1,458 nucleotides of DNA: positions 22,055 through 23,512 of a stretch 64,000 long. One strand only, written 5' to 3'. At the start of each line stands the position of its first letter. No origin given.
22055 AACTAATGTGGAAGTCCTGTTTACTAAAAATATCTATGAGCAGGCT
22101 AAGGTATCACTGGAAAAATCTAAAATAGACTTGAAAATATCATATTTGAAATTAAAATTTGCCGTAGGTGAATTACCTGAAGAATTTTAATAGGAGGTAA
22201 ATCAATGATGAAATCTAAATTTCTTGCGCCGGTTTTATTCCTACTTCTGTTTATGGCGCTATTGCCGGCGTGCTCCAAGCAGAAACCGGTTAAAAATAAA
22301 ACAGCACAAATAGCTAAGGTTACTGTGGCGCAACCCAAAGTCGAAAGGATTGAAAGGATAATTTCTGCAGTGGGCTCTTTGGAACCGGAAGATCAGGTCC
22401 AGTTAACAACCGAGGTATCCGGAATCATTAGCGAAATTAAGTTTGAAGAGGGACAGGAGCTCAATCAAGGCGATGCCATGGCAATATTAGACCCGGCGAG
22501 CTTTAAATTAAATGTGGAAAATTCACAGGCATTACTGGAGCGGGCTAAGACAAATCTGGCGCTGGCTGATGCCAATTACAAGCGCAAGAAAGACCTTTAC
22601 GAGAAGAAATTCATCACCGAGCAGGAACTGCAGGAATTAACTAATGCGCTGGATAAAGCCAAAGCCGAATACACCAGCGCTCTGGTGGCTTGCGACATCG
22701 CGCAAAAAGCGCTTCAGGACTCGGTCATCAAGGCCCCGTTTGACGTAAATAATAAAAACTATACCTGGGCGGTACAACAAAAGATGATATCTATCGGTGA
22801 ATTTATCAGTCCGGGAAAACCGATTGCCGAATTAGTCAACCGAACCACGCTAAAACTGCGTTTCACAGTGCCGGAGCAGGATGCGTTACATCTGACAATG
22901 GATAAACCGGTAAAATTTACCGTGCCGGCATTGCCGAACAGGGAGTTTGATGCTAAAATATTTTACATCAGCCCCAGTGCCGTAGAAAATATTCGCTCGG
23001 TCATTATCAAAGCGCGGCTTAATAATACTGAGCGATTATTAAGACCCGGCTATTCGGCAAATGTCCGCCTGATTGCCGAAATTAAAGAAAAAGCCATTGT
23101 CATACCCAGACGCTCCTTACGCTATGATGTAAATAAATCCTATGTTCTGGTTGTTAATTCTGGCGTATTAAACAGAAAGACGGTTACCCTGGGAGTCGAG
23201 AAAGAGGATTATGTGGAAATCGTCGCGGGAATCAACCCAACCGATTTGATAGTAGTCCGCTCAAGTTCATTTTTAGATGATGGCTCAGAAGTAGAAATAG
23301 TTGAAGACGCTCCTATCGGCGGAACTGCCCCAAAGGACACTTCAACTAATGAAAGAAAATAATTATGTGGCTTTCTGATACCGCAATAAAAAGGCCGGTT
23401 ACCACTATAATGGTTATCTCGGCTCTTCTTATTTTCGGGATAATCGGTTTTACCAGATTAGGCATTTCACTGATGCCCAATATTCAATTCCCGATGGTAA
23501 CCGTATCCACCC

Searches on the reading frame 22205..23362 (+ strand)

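Call 10: search_protein_families(library=pfam, proteins=[window:22205-23362:+], max_evalue=0.01)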
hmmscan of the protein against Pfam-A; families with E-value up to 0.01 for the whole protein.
window:22205-23362:+ (385 aa): 5 families
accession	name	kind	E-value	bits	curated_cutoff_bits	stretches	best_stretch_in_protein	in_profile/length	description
PF16576.10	HlyD_D23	-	1.9e-19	70.3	30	1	50-284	3-213/214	Barrel-sandwich domain of CusB or HlyD membrane-fusion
PF13437.12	HlyD_3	-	3.7e-14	53.8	22.2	1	186-282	6-106/106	HlyD family secretion protein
PF13533.13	Biotin_lipoyl_2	-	0.0045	17.3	29.8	1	65-96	1-32/32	Biotin-lipoyl like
PF25672.1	BBH37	-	0.0058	17.1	27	0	137-191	85-137/184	BBH37 helical domain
PF00364.28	Biotin_lipoyl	-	0.0083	16.4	22.1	0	64-95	42-73/73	Biotin-requiring enzyme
